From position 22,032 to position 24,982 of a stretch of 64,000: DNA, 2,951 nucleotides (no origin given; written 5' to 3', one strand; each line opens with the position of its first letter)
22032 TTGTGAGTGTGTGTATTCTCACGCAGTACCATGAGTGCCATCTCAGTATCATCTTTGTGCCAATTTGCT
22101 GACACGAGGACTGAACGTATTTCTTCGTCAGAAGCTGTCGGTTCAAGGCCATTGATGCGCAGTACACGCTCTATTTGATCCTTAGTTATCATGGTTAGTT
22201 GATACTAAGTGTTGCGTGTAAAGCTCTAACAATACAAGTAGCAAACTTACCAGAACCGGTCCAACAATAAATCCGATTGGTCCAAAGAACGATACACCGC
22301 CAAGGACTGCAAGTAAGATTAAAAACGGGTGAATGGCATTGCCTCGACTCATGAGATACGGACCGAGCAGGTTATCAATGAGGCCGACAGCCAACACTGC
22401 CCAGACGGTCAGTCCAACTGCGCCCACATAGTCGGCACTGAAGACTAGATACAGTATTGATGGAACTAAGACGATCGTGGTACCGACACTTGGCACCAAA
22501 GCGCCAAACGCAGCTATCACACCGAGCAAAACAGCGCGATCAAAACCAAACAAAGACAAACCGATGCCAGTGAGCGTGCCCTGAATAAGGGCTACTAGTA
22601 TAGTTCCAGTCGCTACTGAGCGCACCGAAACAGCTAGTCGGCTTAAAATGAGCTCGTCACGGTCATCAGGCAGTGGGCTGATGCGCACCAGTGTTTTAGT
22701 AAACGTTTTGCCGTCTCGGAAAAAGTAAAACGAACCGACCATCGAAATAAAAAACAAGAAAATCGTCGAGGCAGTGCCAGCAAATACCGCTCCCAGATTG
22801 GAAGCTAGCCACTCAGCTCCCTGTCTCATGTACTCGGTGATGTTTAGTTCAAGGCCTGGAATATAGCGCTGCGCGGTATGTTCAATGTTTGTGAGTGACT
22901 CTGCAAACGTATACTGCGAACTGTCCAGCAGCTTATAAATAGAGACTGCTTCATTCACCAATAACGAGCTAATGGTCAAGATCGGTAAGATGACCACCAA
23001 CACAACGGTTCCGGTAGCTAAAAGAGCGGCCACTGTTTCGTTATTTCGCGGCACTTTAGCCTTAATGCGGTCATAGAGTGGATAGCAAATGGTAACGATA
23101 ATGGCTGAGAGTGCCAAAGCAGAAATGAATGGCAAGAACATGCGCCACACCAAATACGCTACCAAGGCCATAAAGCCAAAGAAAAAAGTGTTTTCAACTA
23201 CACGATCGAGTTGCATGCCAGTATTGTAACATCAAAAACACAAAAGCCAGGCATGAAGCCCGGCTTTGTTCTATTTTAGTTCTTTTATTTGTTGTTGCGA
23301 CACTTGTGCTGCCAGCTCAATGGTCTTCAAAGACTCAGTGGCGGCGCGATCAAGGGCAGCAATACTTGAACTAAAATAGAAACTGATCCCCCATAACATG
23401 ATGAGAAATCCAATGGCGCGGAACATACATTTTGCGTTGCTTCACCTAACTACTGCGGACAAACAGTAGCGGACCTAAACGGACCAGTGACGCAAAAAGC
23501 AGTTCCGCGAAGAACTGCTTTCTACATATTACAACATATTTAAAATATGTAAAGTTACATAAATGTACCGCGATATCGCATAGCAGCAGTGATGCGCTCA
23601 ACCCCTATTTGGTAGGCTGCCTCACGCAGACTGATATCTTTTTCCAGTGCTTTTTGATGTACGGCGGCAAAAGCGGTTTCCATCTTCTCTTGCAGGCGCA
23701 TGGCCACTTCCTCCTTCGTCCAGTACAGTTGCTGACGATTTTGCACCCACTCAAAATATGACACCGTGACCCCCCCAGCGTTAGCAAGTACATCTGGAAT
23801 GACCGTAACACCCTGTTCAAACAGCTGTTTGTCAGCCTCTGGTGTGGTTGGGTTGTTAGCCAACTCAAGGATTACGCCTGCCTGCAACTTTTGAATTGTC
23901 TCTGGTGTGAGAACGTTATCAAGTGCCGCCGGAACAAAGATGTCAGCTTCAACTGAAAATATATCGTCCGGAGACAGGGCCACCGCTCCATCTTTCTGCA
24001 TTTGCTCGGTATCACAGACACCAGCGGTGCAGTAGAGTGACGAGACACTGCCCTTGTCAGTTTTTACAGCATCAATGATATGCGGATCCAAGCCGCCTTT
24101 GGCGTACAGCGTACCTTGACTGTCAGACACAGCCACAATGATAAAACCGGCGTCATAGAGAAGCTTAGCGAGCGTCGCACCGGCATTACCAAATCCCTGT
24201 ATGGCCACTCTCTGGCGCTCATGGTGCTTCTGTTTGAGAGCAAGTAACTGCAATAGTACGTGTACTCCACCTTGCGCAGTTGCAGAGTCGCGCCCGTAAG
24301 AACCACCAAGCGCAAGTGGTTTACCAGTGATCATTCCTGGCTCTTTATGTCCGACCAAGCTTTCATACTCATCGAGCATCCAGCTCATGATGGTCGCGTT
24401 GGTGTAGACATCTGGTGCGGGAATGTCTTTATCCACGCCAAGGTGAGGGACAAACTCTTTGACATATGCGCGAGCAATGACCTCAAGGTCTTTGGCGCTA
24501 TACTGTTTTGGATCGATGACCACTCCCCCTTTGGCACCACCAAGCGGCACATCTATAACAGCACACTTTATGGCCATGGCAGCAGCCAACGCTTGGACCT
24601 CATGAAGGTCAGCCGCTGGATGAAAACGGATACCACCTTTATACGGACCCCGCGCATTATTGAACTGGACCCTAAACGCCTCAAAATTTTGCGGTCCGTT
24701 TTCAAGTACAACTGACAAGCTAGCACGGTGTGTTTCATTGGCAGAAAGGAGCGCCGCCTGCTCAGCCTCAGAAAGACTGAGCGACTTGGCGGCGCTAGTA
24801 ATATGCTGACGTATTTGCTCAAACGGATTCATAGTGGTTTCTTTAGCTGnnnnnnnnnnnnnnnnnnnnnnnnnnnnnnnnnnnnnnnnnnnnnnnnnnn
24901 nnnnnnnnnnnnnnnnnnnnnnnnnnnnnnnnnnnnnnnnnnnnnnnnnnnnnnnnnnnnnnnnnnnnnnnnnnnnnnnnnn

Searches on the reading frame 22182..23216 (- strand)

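Call 37: search_protein_families(library=pfam, max_evalue=0.000001, proteins=[window:22182-23216:-])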
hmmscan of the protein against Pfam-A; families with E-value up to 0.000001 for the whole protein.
window:22182-23216:- (344 aa): 1 family
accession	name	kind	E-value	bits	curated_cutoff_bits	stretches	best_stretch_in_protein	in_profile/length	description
PF01594.21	AI-2E_transport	-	6.5e-51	173.9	34.3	1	12-333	3-326/327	AI-2E family transporter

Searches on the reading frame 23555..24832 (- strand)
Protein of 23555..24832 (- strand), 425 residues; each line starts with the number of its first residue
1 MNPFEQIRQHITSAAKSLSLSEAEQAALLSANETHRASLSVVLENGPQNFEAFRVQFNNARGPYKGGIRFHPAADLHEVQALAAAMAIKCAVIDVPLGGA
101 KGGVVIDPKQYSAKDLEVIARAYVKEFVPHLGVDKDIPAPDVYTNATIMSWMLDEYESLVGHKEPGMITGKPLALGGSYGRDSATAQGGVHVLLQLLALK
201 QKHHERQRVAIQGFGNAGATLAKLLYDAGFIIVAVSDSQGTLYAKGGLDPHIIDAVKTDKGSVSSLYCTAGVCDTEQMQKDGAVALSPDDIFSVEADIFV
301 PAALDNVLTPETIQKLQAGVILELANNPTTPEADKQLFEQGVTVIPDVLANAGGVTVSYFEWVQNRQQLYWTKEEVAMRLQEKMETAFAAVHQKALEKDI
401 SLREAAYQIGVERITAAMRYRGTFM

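Call 37: search_protein_families(library=pfam, max_evalue=0.000001, proteins=[window:23555-24832:-])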
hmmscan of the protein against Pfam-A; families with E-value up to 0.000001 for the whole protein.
window:23555-24832:- (425 aa): 2 families
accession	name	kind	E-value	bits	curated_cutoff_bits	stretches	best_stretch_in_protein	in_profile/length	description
PF00208.27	ELFV_dehydrog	-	7.3e-70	235.8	23.4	1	176-422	1-241/241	Glutamate/Leucine/Phenylalanine/Valine dehydrogenase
PF02812.23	ELFV_dehydrog_N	-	8.2e-46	155.4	25.3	1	37-157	7-128/129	Glu/Leu/Phe/Val dehydrogenase, dimerisation domain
